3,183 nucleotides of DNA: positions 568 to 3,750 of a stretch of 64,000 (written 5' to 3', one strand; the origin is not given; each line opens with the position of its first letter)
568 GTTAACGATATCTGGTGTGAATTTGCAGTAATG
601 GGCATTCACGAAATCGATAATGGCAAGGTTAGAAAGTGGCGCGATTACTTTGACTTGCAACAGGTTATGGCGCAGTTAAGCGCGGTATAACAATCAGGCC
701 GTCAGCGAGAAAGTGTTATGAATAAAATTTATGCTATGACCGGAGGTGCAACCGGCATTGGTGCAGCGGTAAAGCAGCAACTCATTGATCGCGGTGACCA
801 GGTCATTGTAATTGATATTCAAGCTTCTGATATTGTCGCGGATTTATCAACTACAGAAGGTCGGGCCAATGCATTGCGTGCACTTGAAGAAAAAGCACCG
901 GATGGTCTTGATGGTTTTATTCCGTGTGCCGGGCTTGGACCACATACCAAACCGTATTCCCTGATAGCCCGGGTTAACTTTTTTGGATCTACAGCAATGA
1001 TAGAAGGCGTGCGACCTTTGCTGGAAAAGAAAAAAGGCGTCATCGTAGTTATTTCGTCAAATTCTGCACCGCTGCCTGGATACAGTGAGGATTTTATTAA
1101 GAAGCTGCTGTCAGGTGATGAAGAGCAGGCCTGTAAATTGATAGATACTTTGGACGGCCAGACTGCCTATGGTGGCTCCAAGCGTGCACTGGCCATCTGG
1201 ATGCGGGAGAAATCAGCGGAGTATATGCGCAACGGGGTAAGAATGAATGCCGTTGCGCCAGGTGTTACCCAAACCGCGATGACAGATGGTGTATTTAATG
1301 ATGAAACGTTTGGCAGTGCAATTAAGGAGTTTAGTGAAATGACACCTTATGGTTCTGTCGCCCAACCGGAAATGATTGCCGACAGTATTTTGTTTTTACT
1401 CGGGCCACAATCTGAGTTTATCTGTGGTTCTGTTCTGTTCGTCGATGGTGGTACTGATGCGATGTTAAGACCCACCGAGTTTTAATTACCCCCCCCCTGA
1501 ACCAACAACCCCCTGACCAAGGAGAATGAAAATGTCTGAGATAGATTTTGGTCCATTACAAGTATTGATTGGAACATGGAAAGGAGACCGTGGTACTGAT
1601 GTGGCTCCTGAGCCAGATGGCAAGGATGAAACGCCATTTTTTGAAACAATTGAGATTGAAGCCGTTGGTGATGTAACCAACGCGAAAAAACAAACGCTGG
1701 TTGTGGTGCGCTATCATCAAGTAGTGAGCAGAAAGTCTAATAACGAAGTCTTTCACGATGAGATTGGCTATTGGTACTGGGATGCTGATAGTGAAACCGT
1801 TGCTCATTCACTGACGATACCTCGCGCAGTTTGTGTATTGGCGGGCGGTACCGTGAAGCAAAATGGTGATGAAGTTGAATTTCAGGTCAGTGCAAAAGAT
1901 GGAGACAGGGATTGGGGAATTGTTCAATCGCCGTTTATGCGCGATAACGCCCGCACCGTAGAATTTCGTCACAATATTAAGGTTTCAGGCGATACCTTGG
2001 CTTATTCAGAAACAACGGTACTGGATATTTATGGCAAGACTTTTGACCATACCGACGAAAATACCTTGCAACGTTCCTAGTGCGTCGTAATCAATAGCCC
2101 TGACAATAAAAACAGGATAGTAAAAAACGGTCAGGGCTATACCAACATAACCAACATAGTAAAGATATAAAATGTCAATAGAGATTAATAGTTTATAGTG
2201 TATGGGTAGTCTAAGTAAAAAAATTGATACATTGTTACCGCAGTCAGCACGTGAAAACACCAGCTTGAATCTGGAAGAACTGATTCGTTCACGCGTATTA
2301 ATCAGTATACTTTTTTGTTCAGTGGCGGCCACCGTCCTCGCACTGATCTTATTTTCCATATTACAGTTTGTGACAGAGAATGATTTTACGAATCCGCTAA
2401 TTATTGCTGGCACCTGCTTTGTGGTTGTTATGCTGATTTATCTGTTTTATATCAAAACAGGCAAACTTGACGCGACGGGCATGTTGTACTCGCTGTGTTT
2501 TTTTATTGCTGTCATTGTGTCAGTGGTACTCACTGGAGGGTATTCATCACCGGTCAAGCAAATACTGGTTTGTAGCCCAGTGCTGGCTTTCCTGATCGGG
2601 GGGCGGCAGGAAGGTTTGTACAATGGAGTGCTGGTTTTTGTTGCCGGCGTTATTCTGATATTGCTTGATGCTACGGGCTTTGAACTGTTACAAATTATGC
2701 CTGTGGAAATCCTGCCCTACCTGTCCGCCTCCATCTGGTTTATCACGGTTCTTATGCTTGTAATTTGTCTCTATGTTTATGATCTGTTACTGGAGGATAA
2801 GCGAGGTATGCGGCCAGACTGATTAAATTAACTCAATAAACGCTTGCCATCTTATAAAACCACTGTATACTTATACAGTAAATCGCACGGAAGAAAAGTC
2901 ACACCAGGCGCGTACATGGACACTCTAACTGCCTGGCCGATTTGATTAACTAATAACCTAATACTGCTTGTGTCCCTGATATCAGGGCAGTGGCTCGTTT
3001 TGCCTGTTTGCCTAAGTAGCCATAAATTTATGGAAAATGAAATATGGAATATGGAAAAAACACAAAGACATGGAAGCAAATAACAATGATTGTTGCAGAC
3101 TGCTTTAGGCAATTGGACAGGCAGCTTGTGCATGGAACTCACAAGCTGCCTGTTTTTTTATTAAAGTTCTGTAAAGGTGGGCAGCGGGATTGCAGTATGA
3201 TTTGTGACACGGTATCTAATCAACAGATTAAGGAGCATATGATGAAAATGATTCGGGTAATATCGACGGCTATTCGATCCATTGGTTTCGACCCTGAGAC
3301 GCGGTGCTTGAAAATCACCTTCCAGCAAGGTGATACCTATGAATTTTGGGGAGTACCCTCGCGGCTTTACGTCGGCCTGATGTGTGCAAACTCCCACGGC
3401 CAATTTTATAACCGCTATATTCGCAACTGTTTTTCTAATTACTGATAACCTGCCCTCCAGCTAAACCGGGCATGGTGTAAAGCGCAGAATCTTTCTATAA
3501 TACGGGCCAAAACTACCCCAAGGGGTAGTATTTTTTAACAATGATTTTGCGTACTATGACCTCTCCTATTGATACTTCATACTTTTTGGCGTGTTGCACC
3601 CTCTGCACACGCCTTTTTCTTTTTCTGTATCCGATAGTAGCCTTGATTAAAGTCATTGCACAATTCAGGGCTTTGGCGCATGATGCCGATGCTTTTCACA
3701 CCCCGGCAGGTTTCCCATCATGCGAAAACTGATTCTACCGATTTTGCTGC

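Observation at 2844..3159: LexA-box promoter and strong terminator bracketing ~280 nt with no convincing ORF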

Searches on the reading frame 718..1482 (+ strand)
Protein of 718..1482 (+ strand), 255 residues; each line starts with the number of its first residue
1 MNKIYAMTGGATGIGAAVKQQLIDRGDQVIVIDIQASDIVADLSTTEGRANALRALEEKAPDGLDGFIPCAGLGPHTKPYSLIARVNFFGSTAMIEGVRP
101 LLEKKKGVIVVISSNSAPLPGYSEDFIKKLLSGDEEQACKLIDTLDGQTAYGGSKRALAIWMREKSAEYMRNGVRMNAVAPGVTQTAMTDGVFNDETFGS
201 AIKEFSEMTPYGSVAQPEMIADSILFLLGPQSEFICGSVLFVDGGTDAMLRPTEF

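Call 12: search_protein_families(library=pfam, proteins=[window:718-1482:+], max_evalue=0.01)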
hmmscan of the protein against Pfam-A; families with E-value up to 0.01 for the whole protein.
window:718-1482:+ (255 aa): 3 families
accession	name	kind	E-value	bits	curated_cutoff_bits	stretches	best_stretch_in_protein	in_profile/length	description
PF13561.12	adh_short_C2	-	3.3e-28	99.3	27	2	145-246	137-235/236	Enoyl-(Acyl carrier protein) reductase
PF00106.31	adh_short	-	4.2e-20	72.5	26.6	2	146-195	144-193/195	short chain dehydrogenase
PF01370.27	Epimerase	-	0.0071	16.2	20.9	1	7-173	3-167/240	NAD dependent epimerase/dehydratase family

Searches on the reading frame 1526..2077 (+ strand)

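Call 12: search_protein_families(library=pfam, proteins=[window:1526-2077:+], max_evalue=0.01)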
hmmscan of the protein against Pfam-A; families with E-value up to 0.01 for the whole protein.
window:1526-2077:+ (184 aa): 1 family
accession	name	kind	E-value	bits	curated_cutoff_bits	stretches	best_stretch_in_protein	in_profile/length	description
PF08768.17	THAP4_heme-bd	-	1.8e-23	83.8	25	1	8-183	2-151/151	THAP4-like, heme-binding beta-barrel domain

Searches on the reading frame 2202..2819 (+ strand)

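Call 12: search_protein_families(library=pfam, proteins=[window:2202-2819:+], max_evalue=0.01)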
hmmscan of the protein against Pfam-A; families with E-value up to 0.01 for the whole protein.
window:2202-2819:+ (206 aa): 1 family
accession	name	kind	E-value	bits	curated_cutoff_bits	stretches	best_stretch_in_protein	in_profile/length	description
PF20966.2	MASE6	-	0.0052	17.2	27.4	1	27-166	6-139/170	MASE6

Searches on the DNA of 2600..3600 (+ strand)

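Call 3: search_rna_families(source=window, start=2600, end=3600, threshold=evalue, max_evalue=10, show_alignments=3)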
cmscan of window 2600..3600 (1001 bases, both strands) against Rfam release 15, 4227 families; matches with E-value up to 10: 6.
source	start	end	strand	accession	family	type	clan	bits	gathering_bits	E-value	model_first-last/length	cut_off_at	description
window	3095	3167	+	RF02366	Yfr19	Gene; sRNA;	-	19.4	70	5.2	1-82/82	no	Cyanobacterial functional RNA 19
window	3508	3532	-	RF01413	miR-430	Gene; miRNA;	CL00096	18.3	47.3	2.4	1-70/70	no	miR-430 microRNA precursor family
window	3115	3157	+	RF04106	mir-1303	Gene; miRNA;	-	16.4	107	6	1-85/85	no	mir-1303 microRNA precursor family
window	2887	2940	+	RF03507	mir-4429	Gene; miRNA;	-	16.1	97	1.6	1-73/73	no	mir-4429 microRNA precursor family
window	2755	2787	-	RF03290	mir-9428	Gene; miRNA;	-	16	81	3.4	1-68/68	no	mir-9428 microRNA precursor family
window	3092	3168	-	RF03151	cyano-S1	Cis-reg; leader;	-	15.3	39.9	9.4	1-81/81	no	Cyanobacterial ribosomal protein S1 leader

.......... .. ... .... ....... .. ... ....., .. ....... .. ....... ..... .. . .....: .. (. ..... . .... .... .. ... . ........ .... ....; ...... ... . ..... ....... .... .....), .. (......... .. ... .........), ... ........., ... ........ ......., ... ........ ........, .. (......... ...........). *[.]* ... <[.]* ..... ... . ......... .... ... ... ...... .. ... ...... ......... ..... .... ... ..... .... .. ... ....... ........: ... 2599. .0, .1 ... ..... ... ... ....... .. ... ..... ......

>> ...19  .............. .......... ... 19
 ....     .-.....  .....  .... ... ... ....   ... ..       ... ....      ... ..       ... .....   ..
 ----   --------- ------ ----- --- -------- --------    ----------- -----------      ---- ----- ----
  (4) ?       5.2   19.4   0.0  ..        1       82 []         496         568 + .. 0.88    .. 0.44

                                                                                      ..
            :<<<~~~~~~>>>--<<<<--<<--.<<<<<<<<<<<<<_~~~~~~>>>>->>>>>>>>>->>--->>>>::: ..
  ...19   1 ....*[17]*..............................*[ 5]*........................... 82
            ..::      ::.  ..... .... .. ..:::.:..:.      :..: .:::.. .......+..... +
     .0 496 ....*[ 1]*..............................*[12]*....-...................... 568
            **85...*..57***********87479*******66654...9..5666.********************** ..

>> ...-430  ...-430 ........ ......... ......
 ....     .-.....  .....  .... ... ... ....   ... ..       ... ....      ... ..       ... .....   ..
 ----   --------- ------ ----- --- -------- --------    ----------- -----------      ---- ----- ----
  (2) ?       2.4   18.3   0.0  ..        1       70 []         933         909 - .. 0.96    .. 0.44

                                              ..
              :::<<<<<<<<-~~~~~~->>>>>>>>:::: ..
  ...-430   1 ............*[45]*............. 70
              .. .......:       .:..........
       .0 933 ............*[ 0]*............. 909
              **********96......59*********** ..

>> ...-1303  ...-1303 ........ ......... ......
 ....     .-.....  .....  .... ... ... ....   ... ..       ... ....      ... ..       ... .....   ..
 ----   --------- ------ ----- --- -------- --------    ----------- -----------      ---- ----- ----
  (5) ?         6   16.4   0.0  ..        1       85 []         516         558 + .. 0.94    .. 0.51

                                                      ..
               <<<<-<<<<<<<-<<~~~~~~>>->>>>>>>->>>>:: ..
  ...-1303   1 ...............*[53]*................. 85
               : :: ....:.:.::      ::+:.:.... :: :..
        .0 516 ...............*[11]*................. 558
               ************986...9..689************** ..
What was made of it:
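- On Csr/Rsm sponge RNAs: No Rfam hit at E <= 10 (call 3).
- Closest known: Csr/Rsm protein-titrating RNAs. Different: No Rfam hit appears even at E <= 10 (call 3).
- Closest known: Terminator-antiterminator leaders. Different: There is no known aptamer or leader family (call 3), no convincing leader peptide, and the antiterminator is weak.
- There is no Rfam riboswitch or leader (call 3).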

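Call 22: search_dna_similar(query=window:2823-3239:+, collection=phages, mode=distant, max_evalue=0.1)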
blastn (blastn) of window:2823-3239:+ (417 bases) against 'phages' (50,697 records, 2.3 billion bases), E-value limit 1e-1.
No match.

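Call 23: search_dna_similar(query=window:2823-3239:+, collection=plasmids, mode=distant, max_evalue=0.1)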
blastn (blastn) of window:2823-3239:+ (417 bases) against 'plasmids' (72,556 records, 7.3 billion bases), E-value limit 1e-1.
No match.
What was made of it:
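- Tried and rejected: blastn of 2823-3239 against phages and plasmids (calls 22, 23).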

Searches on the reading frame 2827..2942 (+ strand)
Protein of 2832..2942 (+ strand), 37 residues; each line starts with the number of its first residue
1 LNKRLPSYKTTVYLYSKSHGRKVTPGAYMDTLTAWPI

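Call 41: search_protein_families(library=pfam, proteins=[window:2832-2942:+, window:2827-2925:+], max_evalue=10)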
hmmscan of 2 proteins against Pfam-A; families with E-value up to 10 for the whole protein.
seq(37 aa): 0 families

seq(33 aa): 1 family
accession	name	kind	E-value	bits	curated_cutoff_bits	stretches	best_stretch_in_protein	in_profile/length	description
PF18275.7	His_Me_b4a2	-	0.2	12.1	25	1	4-27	14-37/52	His-Me finger endonuclease beta4-alpha2 domain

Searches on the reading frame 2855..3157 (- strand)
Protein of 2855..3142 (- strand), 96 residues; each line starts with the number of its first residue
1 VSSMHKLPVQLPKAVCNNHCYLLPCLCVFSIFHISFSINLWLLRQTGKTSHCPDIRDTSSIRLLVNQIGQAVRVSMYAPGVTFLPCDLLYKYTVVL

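Call 41: search_protein_families(library=pfam, proteins=[window:2855-3142:-, window:2855-3157:-], max_evalue=10)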
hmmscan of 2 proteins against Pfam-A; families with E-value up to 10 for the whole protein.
seq(96 aa): 0 families

seq(101 aa): 0 families

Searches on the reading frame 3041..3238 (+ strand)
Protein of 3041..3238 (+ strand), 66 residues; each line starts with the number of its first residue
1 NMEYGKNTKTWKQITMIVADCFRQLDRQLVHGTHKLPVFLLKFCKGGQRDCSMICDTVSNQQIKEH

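Call 12: search_protein_families(library=pfam, proteins=[window:3044-3238:+], max_evalue=0.01)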
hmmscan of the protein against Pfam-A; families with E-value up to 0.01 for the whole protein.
window:3044-3238:+ (65 aa): 0 families

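Call 41: search_protein_families(library=pfam, proteins=[window:3041-3238:+], max_evalue=10)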
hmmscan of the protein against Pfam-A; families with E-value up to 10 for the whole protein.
seq(66 aa): 0 families

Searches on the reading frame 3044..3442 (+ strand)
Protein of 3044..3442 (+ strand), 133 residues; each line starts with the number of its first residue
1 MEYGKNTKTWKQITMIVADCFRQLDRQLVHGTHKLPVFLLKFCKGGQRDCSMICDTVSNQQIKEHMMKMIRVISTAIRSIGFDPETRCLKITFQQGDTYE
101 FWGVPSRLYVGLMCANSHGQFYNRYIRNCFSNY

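Call 39: find_encoding_contigs(protein=window:3044-3442:+, flank=4000, max_places=6)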
Protein window:3044-3442:+ (133 aa): 1 contig read that carries it; 1 place shown.
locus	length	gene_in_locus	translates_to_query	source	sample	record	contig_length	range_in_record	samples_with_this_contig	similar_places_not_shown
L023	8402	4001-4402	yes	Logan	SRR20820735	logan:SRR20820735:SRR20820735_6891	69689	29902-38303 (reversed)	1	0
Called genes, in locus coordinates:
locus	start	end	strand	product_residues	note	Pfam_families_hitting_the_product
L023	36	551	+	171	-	PF02600:DsbB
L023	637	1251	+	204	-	PF00440:TetR_N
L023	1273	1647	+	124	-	PF07858:LEH, PF07366:SnoaL (weak), PF12680:SnoaL_2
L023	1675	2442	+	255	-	PF00106:adh_short, PF13561:adh_short_C2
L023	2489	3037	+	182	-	PF08768:THAP4_heme-bd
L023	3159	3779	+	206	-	-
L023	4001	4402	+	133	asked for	PF13619:KTSC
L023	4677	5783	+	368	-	PF09375:Peptidase_M75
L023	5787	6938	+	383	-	PF07433:DUF1513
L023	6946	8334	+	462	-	PF07732:Cu-oxidase_3, PF07731:Cu-oxidase_2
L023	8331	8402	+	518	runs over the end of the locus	PF02366:PMT (weak), PF13231:PMT_2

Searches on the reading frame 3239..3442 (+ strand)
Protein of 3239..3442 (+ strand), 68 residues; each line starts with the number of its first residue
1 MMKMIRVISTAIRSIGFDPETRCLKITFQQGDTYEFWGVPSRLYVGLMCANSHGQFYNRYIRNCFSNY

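Call 8: find_encoding_contigs(protein=window:3239-3442:+, flank=3000, max_places=8)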
Protein window:3239-3442:+ (68 aa): no gene with exactly this product is on record in the collection.

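Call 12: search_protein_families(library=pfam, proteins=[window:3239-3442:+], max_evalue=0.01)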
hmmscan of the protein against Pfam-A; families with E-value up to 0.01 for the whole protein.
window:3239-3442:+ (68 aa): 1 family
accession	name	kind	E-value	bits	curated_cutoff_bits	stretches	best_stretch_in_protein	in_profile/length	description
PF13619.11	KTSC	-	1.5e-19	69.9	25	1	9-65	2-58/58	KTSC domain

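Call 14: find_homologous_proteins(query=window:3239-3442:+, max_evalue=0.00001)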
Query window:3239-3442:+ (68 aa): 1 proteins with E <= 0.00001 among 1 candidates.
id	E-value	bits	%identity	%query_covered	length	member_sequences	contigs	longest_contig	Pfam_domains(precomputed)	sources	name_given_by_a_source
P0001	1.6e-40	153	100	99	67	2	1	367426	PF13619.12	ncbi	-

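Call 15: find_encoding_contigs(protein=P0001, flank=3000, max_places=6)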
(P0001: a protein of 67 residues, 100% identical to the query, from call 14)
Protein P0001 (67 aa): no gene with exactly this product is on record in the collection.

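Call 16: list_cluster_members(proteins=[P0001])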
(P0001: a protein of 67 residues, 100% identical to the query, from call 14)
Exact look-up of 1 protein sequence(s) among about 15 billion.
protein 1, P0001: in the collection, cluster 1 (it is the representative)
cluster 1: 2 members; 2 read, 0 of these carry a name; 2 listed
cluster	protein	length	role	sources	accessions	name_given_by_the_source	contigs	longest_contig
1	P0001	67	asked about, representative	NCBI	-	-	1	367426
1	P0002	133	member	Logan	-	-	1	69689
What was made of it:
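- One gene caller predicts 133 aa (calls 16, 39). The only NCBI copy in the protein collection is 67 aa (calls 14, 16).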

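Call 31: search_protein_representatives(protein=window:3239-3442:+)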
Query: 68 residues. Proteins with E-value up to 0.001 (for the whole library): 3106; up to 1e-10: 32; up to 1e-30: 0. The best 150 are listed.
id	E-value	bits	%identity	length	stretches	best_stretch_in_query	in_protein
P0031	1.3e-22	94.7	38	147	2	1-66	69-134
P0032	9.0e-17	76.2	38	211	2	7-65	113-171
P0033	4.9e-16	73.9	31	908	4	9-55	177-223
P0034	5.9e-16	73.7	28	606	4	7-54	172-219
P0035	1.6e-15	72.3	35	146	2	7-65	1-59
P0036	2.3e-15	71.8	52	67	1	2-66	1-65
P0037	2.3e-15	71.8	41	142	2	4-63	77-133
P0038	2.7e-15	71.6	31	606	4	7-62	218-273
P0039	4.7e-15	70.8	37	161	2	1-64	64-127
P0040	1.0e-14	69.7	37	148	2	2-66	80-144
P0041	4.5e-14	67.7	38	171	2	6-65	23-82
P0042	1.0e-13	66.6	52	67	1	2-65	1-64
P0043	1.2e-13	66.3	30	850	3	3-61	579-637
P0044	2.4e-13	65.4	32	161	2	10-67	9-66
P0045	2.7e-13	65.3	37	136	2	9-65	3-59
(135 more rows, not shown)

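Call 37: find_related_loci(query=A3, collection=genome_contigs, flank=2000)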
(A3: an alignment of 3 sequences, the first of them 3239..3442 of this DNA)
Query A3 (68 aa) in genome_contigs; peptide patterns used: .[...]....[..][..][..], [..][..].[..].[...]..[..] (x = any residue, [..] = any of these).
86 stretches matched a pattern; 21 encode a relative of the query (tblastn E <= 1e-3); 21 distinct loci.
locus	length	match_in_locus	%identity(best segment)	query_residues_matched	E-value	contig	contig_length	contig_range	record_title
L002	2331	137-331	55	2-66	1e-21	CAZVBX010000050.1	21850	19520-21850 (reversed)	MAG TPA_asm: uncultured Ectothiorhodospiraceae bacterium isolate binchicken_co207_287 genome assembly, contig: NODE_2030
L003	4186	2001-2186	56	2-63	7e-20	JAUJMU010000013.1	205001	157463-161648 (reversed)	MAG: Cytophagales bacterium isolate YX1bin7 opera_contig_94, whole genome shotgun sequence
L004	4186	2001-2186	55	2-63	6e-20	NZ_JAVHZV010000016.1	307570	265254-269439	Pseudomonas sp. G34 Contig_16_512.502, whole genome shotgun sequence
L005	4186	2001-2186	53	2-63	9e-20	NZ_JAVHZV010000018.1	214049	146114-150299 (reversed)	Pseudomonas sp. G34 Contig_18_473.419, whole genome shotgun sequence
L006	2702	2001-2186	52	2-63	4e-19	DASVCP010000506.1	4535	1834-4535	MAG TPA_asm: Gammaproteobacteria bacterium isolate SMAG_U2009 k141_117204, whole genome shotgun sequence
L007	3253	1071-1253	54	2-62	6e-19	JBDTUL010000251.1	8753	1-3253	MAG: Gammaproteobacteria bacterium isolate cluster3_bin.43 NODE_38443_length_8753_cov_5.264314, whole genome shotgun seq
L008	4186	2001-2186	52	2-63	1e-18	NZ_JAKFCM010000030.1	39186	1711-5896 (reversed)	MAG: Ramlibacter sp. isolate LC021 contig-124_815, whole genome shotgun sequence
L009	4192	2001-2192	50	2-65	2e-18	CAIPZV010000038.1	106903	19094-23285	MAG: uncultured beta proteobacterium isolate UppL6_bin-1161 genome assembly, contig: bin-1161:38/85, whole genome shotgu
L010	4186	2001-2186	52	2-63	3e-18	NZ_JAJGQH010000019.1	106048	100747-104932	Xanthomonas melonis strain NCPPB 3434 scf_16753_19.contig_1, whole genome shotgun sequence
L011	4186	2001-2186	50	2-63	2e-17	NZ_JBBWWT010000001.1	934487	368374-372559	Pseudoxanthomonas putridarboris strain WD12 WD12_ok_1, whole genome shotgun sequence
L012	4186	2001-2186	50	2-63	3e-17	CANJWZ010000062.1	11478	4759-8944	MAG: Comamonadaceae bacterium isolate RH-23may17-765 genome assembly, contig: RH-23may17-C44601, whole genome shotgun se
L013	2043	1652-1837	48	1-62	3e-17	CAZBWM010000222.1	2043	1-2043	MAG TPA_asm: uncultured Planctomycetaceae bacterium isolate binchicken_co322_16 genome assembly, contig: NODE_53493_leng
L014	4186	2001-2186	45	2-63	6e-17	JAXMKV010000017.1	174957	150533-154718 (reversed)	MAG: Gallionella sp. isolate L4_concoct.bin.0_sub k141_125885, whole genome shotgun sequence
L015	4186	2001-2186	44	2-63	5e-16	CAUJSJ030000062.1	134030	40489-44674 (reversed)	MAG: uncultured Roseateles sp. isolate 9c715bbf-a9e2-4c31-b35f-bd28e5728fbc genome assembly, contig: contig_62, whole ge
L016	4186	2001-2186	44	2-63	1e-15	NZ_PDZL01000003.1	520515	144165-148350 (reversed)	Janthinobacterium sp. BJB426 NODE_3_length_520515_cov_9.845857, whole genome shotgun sequence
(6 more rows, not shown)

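Call 64: find_related_loci(query=A3, collection=viral_contigs, flank=1500)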
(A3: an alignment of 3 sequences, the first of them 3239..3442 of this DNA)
Query A3 (68 aa) in viral_contigs; peptide patterns used: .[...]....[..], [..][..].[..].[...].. (x = any residue, [..] = any of these).
209 stretches matched a pattern, but none encodes a relative of the query by tblastn (E <= 1e-3).
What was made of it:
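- Tried and rejected: A viral_contigs scan with the KTSC alignment (call 64).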

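Call 67: search_solved_structures(query=A1, max_evalue=1)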
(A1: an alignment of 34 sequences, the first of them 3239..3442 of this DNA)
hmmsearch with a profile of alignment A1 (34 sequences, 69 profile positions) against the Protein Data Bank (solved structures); distinct sequences matched with E-value up to 1: 6.
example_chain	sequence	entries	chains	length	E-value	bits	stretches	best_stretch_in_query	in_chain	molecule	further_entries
7x8c_A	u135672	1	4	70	9.5e-28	99.1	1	1-69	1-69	KTSC domain-containing protein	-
4rgi_A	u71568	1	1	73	1.3e-24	89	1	1-68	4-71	Uncharacterized protein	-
8wiv_A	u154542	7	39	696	2.4e-23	85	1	1-68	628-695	Helicase HerA central domain-containing protein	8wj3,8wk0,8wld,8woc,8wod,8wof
9o0k_A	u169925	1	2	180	0.0085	19.1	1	10-35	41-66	Membrane protein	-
2gza_A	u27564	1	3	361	0.12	15.4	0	31-48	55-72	Type IV secretion system protein VirB11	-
2xpp_B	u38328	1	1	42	0.65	13.1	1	3-36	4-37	CHROMATIN STRUCTURE MODULATOR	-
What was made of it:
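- On KTSC-domain protein (PF13619), for the downstream gene: A profile of relatives hits PDB 7x8c and 4rgi (call 67).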
